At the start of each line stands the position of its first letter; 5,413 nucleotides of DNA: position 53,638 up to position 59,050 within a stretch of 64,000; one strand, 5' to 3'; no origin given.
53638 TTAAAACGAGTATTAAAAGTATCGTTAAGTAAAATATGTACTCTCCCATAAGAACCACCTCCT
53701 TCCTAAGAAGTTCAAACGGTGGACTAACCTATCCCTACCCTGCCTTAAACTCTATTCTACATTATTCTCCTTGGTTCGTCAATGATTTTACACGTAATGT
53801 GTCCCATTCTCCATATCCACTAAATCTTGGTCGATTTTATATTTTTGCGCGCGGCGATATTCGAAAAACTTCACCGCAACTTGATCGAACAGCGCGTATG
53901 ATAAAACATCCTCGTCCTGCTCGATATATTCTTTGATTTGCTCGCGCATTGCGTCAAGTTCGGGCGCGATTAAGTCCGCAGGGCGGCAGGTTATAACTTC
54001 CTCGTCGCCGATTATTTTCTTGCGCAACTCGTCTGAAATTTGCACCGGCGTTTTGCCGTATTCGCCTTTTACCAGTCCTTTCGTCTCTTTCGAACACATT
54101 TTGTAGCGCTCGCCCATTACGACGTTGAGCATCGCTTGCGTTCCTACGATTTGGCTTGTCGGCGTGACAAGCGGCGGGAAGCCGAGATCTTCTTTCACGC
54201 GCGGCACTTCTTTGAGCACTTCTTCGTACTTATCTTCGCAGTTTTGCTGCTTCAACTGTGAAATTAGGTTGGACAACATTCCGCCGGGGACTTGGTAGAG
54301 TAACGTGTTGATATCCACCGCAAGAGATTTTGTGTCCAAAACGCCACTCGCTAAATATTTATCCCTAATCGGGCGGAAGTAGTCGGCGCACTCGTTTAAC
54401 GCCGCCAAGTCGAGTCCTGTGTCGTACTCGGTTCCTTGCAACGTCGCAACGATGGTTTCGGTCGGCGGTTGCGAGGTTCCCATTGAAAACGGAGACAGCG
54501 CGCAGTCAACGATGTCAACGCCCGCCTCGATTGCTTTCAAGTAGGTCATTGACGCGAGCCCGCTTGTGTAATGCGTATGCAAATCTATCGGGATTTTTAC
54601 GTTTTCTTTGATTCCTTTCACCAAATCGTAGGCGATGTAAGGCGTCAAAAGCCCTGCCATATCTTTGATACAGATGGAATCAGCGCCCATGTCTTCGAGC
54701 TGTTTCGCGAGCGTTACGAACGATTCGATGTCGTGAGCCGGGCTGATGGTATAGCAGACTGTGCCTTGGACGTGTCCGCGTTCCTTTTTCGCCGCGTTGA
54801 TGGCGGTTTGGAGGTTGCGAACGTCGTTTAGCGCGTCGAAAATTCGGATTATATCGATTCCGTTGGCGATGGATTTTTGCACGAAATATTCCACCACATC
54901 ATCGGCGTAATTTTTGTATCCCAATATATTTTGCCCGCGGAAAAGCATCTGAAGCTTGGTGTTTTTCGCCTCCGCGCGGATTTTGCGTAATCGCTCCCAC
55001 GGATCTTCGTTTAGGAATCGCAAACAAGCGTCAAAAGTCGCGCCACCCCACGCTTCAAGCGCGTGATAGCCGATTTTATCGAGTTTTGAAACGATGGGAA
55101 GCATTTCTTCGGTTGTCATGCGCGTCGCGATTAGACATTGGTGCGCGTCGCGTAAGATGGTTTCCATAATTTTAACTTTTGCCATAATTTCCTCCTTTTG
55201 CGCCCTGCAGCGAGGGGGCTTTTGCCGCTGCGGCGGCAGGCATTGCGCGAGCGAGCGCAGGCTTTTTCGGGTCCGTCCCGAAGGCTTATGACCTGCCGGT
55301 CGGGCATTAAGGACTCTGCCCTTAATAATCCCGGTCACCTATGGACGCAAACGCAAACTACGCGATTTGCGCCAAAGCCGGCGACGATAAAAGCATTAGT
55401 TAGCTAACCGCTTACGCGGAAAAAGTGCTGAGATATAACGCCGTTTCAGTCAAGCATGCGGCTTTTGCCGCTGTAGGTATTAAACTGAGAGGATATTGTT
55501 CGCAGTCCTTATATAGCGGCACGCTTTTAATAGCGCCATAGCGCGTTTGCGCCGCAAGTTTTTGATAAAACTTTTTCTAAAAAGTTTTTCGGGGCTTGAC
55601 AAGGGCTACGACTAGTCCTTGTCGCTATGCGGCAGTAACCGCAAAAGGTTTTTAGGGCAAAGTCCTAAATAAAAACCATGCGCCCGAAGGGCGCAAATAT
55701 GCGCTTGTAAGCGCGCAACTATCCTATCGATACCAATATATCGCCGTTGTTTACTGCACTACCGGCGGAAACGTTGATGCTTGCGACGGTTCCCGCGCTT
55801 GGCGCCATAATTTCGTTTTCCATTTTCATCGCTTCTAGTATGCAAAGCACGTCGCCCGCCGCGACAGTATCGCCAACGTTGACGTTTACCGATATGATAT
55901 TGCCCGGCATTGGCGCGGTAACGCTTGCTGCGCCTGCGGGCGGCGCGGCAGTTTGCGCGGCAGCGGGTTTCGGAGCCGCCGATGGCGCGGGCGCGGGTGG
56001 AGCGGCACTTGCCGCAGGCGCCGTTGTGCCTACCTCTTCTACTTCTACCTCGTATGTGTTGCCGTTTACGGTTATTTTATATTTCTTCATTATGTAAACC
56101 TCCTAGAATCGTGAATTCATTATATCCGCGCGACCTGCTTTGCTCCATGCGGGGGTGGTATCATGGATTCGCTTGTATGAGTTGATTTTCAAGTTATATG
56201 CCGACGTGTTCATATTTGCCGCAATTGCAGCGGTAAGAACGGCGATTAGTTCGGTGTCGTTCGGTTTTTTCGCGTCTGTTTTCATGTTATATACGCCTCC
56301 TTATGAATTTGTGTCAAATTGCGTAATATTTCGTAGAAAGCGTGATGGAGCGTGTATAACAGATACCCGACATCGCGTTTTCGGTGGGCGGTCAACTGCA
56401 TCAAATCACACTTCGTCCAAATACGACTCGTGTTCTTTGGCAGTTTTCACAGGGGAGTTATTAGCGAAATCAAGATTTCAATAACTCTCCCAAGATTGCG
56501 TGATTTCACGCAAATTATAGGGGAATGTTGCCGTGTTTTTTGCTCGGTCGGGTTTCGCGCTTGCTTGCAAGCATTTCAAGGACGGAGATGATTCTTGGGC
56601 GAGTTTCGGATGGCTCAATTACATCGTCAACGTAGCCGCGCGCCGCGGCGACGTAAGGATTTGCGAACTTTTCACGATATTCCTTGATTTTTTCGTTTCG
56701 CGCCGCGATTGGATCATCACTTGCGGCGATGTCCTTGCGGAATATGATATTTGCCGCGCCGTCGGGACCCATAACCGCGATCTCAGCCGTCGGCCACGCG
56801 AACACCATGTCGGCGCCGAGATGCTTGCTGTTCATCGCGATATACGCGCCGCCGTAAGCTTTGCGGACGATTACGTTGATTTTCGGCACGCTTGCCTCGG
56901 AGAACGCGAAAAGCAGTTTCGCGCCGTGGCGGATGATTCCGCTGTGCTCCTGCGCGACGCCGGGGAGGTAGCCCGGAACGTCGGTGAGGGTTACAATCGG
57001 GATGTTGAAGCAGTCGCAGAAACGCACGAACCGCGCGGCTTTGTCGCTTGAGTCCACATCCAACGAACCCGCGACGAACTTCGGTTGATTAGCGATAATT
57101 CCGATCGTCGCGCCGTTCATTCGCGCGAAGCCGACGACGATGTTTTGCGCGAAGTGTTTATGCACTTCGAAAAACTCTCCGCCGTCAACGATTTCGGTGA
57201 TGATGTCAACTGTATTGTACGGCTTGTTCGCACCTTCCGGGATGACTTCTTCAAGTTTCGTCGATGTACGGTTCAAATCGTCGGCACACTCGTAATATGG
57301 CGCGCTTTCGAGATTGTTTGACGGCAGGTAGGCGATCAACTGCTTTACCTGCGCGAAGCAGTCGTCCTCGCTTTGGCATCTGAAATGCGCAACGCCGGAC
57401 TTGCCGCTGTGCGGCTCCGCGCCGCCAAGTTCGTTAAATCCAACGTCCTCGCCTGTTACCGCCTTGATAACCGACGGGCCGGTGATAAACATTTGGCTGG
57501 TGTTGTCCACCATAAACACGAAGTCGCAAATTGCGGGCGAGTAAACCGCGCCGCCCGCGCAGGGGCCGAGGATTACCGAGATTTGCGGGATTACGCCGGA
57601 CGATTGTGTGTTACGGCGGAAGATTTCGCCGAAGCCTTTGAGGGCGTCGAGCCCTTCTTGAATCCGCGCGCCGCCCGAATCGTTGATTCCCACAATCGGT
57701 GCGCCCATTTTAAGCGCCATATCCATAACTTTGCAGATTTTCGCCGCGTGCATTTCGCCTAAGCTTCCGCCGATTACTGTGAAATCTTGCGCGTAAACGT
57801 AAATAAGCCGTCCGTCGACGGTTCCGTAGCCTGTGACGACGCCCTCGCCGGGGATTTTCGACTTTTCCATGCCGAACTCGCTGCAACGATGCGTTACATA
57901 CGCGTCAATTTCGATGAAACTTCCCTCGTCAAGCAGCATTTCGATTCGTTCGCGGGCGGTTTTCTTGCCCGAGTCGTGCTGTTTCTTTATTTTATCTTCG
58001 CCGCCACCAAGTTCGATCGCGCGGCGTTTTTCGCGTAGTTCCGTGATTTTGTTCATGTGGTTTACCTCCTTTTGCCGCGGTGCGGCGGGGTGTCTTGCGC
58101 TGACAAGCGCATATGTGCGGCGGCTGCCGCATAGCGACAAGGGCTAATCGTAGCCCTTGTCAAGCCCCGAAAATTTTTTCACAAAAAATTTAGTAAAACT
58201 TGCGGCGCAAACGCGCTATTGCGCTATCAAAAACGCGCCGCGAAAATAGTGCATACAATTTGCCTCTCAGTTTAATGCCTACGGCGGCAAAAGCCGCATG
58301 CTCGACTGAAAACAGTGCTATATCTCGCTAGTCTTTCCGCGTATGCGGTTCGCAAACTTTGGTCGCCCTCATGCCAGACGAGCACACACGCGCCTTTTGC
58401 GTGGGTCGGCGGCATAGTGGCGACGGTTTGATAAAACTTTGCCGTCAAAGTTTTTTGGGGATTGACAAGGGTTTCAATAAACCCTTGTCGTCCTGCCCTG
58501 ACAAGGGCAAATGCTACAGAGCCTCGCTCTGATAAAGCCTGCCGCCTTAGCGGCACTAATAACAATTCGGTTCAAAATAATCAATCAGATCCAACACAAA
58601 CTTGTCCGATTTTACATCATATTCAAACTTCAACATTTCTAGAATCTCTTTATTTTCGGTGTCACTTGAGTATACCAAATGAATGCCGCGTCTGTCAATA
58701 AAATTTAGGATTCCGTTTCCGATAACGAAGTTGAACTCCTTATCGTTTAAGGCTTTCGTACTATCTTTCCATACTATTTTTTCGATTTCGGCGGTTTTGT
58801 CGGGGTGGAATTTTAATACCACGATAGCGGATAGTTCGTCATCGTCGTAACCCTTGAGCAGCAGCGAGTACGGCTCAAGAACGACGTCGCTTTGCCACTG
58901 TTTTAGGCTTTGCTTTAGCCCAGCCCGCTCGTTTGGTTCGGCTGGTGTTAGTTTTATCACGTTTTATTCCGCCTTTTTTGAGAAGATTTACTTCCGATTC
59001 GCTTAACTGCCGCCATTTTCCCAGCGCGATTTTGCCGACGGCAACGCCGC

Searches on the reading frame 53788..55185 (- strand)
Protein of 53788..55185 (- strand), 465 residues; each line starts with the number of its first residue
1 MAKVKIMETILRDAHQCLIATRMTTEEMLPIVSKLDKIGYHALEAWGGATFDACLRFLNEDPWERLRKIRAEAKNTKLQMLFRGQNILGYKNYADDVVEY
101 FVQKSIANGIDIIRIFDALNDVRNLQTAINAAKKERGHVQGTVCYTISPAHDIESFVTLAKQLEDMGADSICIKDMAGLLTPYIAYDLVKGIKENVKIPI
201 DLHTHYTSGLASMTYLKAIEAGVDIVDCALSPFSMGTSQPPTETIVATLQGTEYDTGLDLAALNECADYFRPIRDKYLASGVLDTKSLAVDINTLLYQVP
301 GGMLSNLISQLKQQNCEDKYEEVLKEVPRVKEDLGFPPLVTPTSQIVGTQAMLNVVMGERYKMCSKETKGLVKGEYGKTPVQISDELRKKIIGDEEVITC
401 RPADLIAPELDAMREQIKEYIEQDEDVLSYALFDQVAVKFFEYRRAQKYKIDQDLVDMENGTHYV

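Call 10: search_protein_families(library=pfam, proteins=[window:53788-55185:-])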
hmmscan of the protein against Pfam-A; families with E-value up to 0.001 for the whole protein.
window:53788-55185:- (465 aa): 2 families
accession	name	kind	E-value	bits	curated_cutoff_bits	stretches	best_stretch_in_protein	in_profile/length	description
PF02436.23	PYC_OADA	-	6.5e-57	192.9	27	1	296-447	3-167/201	Conserved carboxylase domain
PF00682.25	HMGL-like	-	1.5e-23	84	29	1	3-267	1-257/260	HMGL-like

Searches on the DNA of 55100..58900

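Call 65: search_rna_families(source=window, start=55100, end=58900, threshold=evalue, max_evalue=1)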
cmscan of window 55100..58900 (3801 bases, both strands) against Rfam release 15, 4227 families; matches with E-value up to 1: 2.
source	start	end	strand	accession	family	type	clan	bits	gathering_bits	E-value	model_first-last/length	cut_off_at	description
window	55668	55738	-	RF02538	TarB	Gene; sRNA;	-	23.7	80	0.24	1-79/79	no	Vibrio ToxT activated RNA TarB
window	56631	56709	+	RF02227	sX8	Gene; sRNA;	-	20.8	50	0.69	1-82/82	no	Proteobacterial sRNA sX8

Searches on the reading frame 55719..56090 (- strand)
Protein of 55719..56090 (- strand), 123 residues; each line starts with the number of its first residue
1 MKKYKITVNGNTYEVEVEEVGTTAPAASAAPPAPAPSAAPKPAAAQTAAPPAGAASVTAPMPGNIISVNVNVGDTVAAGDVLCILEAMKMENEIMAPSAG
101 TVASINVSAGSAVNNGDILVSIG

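Call 10: search_protein_families(library=pfam, proteins=[window:55719-56090:-])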
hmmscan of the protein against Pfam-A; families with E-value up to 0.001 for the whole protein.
window:55719-56090:- (123 aa): 6 families
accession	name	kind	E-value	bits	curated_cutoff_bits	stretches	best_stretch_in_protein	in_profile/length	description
PF00364.28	Biotin_lipoyl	-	4.3e-23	81.4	22.1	1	57-122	3-73/73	Biotin-requiring enzyme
PF13533.13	Biotin_lipoyl_2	-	1.3e-12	47.6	29.8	2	93-122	2-31/32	Biotin-lipoyl like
PF13437.12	HlyD_3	-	3.1e-08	34.8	22.2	0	94-122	2-30/106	HlyD family secretion protein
PF16576.10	HlyD_D23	-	2.2e-06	27.5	30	0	91-122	108-139/214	Barrel-sandwich domain of CusB or HlyD membrane-fusion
PF01597.25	GCV_H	-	0.00019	21.8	22.2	1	53-107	21-76/122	Glycine cleavage H-protein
PF05896.17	NQRA_N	-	0.00072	20.2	25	0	55-107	29-80/94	NqrA N-terminal barrel-sandwich hybrid domain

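Call 94: find_encoding_contigs(protein=window:55719-56090:-, flank=3000, max_places=8)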
Protein window:55719-56090:- (123 aa): 2 contigs read that carry it; 2 places shown.
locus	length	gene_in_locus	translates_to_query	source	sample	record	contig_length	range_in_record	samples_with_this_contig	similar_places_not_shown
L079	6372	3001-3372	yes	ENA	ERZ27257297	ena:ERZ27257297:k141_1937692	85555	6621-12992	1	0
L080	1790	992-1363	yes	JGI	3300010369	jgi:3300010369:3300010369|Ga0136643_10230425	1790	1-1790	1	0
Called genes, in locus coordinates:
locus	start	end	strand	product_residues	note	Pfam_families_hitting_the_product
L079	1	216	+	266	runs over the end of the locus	PF01479:S4, PF00849:PseudoU_synth_2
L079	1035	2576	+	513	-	PF01039:Carboxyl_trans, PF03255:ACCA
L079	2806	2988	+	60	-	-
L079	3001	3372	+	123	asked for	-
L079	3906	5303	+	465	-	PF00682:HMGL-like, PF02436:PYC_OADA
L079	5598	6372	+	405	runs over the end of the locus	PF00890:FAD_binding_2, PF01134:GIDA, PF01266:DAO (faint), PF03486:HI0933_like, PF07992:Pyr_redox_2, PF12831:FAD_oxidored, PF22780:HI0933_like_1st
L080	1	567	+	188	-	?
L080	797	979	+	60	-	-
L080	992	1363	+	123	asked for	-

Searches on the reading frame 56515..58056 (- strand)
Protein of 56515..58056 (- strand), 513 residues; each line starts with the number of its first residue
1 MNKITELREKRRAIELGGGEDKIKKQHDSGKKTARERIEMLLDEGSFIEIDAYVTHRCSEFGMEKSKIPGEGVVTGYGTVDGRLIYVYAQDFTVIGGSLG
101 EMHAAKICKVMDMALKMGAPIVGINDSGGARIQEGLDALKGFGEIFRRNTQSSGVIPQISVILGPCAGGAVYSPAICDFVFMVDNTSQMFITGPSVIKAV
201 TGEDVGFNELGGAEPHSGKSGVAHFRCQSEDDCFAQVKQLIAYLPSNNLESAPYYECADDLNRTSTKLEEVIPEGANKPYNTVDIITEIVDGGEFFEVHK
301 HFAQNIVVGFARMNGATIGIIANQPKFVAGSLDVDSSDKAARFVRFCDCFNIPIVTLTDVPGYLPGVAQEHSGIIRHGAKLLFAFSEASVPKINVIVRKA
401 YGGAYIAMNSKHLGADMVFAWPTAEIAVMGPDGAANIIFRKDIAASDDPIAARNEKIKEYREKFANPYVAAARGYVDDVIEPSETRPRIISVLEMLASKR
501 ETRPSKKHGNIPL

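Call 10: search_protein_families(library=pfam, proteins=[window:56515-58056:-])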
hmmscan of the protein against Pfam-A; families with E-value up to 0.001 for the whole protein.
window:56515-58056:- (513 aa): 3 families
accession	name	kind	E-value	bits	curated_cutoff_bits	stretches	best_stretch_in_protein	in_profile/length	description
PF01039.27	Carboxyl_trans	-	2.6e-201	670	22.3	1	25-511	1-493/493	Carboxyl transferase domain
PF03255.19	ACCA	-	5.8e-16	59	23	1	282-445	68-237/310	Acetyl co-enzyme A carboxylase carboxyltransferase-like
PF06833.16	MdcE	-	0.00026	21.2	32.7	0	352-438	28-114/196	Malonate decarboxylase gamma subunit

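Call 13: find_encoding_contigs(protein=window:56515-58056:-, flank=10000, max_places=6)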
Protein window:56515-58056:- (513 aa): 2 contigs read that carry it; 2 places shown.
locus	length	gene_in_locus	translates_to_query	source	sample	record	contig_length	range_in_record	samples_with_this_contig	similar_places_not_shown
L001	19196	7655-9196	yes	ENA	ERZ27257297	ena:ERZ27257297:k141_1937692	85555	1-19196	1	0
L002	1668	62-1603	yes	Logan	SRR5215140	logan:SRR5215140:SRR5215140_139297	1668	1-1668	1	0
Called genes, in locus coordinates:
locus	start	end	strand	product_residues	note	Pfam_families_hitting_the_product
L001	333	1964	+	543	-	-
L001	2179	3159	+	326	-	PF00528:BPD_transp_1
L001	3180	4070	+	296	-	PF00528:BPD_transp_1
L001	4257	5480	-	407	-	-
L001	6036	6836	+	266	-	PF01479:S4, PF00849:PseudoU_synth_2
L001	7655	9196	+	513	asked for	PF01039:Carboxyl_trans, PF03255:ACCA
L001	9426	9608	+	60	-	-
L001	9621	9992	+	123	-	-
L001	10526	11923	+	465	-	PF00682:HMGL-like, PF02436:PYC_OADA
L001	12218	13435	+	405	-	PF00890:FAD_binding_2, PF01134:GIDA, PF01266:DAO (faint), PF03486:HI0933_like, PF07992:Pyr_redox_2, PF12831:FAD_oxidored, PF22780:HI0933_like_1st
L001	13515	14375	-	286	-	PF00528:BPD_transp_1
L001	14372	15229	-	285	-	PF00528:BPD_transp_1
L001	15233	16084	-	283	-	PF12849:PBP_like_2, PF12727:PBP_like (faint), PF12849:PBP_like_2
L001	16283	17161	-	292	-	PF00497:SBP_bac_3, PF10613:Lig_chan-Glu_bd (weak), PF12974:Phosphonate-bd (weak), PF09084:NMT1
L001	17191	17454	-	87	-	-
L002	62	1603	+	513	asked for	PF01039:Carboxyl_trans, PF03255:ACCA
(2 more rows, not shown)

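Call 26: find_homologous_proteins(query=window:56515-58056:-, max_evalue=1e-100)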
Query window:56515-58056:- (513 aa): 8000 proteins with E <= 1e-100 among 8000 candidates; the best 120 are listed.
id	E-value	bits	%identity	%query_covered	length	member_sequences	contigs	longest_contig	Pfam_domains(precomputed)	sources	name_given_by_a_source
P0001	0.0e+0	1162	100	100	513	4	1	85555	PF01039.28,PF03255.20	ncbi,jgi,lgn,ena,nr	ncbi:MAG: methylmalonyl-CoA carboxyltransferase [Oscillospiraceae bacterium]|nr:methylmalonyl-CoA ca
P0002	0.0e+0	1051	89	100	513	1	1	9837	PF01039.28,PF03255.20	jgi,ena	-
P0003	0.0e+0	1048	89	100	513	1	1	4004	PF01039.28,PF03255.20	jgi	-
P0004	0.0e+0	1046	90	100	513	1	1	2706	PF01039.28,PF03255.20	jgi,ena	-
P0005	1.6e-283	959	80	100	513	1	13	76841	PF01039.28,PF03255.20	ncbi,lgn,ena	-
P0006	1.9e-283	959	80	100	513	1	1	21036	PF01039.28,PF03255.20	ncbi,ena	-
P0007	2.6e-283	959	80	100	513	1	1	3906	PF01039.28,PF03255.20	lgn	-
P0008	3.2e-283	958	80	100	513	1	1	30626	PF01039.28,PF03255.20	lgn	-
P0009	4.1e-283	958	80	100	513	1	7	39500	PF01039.28,PF03255.20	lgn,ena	-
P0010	1.9e-282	956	80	100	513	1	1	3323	PF01039.28,PF03255.20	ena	-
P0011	2.9e-281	952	80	100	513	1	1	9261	PF01039.28,PF03255.20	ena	-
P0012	1.4e-280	950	79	100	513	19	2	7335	PF01039.28,PF03255.20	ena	-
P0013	6.4e-280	947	80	100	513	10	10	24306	PF01039.28,PF03255.20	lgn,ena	-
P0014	1.5e-279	946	80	100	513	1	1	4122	PF01039.28,PF03255.20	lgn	-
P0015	4.8e-279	944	80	100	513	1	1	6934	PF01039.28,PF03255.20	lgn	-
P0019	1.6e-278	943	80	100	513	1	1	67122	PF01039.28,PF03255.20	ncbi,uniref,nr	ncbi:acyl-CoA carboxylase subunit beta [Ructibacterium gallinarum]|uniref:Methylmalonyl-CoA carboxyl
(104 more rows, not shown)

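Call 27: find_encoding_contigs(protein=P0002, flank=10000, max_places=4)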
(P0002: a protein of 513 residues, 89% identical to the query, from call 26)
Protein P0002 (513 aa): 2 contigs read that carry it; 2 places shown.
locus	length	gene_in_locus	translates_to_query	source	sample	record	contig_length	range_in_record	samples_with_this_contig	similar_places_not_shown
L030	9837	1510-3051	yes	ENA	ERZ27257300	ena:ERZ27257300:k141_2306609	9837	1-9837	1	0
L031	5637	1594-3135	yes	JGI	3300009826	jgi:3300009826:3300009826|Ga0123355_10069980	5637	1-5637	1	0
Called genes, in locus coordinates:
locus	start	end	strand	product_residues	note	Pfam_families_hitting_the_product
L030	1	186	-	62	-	?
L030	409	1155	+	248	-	PF00849:PseudoU_synth_2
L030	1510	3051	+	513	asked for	PF01039:Carboxyl_trans, PF03255:ACCA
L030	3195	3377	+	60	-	-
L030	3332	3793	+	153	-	-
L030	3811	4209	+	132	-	PF25919:BSH_CusB (faint), PF25973:BSH_CzcB (faint), PF00364:Biotin_lipoyl, PF25917:BSH_RND (weak)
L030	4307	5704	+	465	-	PF00682:HMGL-like, PF02436:PYC_OADA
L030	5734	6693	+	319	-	PF07833:Cu_amine_oxidN1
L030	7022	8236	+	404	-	PF00070:Pyr_redox (faint), PF00890:FAD_binding_2 (weak), PF01134:GIDA (faint), PF03486:HI0933_like, PF04820:Trp_halogenase (faint), PF12831:FAD_oxidored, PF01266:DAO (weak), PF22780:HI0933_like_1st, +2 more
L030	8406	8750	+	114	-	PF03551:PadR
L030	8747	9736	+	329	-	PF22564:HAAS (faint)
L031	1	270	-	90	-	?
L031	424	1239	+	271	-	PF01479:S4, PF00849:PseudoU_synth_2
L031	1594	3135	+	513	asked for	PF01039:Carboxyl_trans, PF03255:ACCA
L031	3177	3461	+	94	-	-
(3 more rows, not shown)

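Call 28: find_encoding_contigs(protein=P0003, flank=10000, max_places=4)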
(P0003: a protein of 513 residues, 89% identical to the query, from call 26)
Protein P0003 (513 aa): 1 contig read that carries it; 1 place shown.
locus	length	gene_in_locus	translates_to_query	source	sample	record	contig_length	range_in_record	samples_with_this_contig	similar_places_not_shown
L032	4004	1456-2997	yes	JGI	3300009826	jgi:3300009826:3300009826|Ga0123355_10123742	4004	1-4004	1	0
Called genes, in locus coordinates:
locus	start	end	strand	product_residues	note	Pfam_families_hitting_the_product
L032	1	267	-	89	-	?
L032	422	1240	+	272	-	PF01479:S4, PF00849:PseudoU_synth_2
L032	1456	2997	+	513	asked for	PF01039:Carboxyl_trans, PF03255:ACCA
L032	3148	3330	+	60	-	-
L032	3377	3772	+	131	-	PF25973:BSH_CzcB (faint), PF25917:BSH_RND (weak), PF00364:Biotin_lipoyl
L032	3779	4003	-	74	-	?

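Call 29: find_encoding_contigs(protein=P0005, flank=10000, max_places=3)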
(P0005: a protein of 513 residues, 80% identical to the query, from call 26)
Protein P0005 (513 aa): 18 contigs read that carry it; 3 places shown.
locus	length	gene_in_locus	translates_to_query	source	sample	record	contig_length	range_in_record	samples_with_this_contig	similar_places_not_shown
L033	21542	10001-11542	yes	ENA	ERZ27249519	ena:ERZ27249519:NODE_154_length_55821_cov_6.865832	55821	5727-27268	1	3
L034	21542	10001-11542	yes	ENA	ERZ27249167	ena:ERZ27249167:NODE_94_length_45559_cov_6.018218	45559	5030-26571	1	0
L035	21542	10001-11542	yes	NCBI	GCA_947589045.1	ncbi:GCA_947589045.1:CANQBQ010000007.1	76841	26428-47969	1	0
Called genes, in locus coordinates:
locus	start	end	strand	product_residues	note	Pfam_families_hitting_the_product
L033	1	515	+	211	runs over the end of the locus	PF00528:BPD_transp_1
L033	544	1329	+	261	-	PF02463:SMC_N (weak), PF00005:ABC_tran, PF13304:AAA_21 (weak)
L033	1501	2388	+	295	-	PF01522:Polysacc_deac_1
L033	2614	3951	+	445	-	PF00278:Orn_DAP_Arg_deC, PF02784:Orn_Arg_deC_N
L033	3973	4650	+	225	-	PF02163:Peptidase_M50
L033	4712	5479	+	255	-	PF02616:SMC_ScpA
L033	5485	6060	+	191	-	PF04079:SMC_ScpB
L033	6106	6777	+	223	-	PF11167:DUF2953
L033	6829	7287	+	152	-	PF09579:Spore_YtfJ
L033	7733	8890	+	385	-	PF00768:Peptidase_S11, PF13354:Beta-lactamase2 (faint), PF07943:PBP5_C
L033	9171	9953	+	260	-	PF01479:S4, PF00849:PseudoU_synth_2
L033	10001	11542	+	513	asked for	PF01039:Carboxyl_trans, PF03255:ACCA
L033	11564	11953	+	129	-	PF04277:OAD_gamma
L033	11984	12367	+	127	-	-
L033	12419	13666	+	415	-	PF03977:OAD_beta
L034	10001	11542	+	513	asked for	PF01039:Carboxyl_trans, PF03255:ACCA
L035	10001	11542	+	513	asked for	PF01039:Carboxyl_trans, PF03255:ACCA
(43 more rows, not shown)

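Call 96: find_encoding_contigs(protein=P0019, flank=10000, max_places=2)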
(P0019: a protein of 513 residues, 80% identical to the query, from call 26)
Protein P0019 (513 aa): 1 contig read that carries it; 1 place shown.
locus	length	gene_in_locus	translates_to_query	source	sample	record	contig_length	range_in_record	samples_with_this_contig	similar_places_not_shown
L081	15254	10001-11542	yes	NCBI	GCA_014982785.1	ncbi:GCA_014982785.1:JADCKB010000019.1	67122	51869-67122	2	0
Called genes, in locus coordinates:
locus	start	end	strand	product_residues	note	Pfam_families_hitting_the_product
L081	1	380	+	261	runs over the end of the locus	PF00149:Metallophos, PF13277:YmdB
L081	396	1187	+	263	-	PF02578:Cu-oxidase_4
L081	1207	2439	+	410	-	PF00817:IMS, PF21999:IMS_HHH_1 (weak), PF11799:IMS_C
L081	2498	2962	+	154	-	PF13240:Zn_Ribbon_1 (weak)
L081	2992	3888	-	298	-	PF00126:HTH_1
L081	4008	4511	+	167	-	PF12682:Flavodoxin_4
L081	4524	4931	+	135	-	PF07883:Cupin_2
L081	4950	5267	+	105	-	PF02627:CMD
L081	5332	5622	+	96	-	PF03358:FMN_red (weak)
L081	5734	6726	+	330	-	PF05448:AXE1 (faint), PF12740:PETase (weak), PF02129:Peptidase_S15, PF01738:DLH, PF00326:Peptidase_S9 (faint)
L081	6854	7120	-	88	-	PF07441:BofA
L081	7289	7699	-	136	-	PF10604:Polyketide_cyc2 (faint)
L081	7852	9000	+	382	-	PF00768:Peptidase_S11, PF13354:Beta-lactamase2, PF07943:PBP5_C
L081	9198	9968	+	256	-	PF01479:S4, PF00849:PseudoU_synth_2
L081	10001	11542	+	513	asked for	PF01039:Carboxyl_trans, PF03255:ACCA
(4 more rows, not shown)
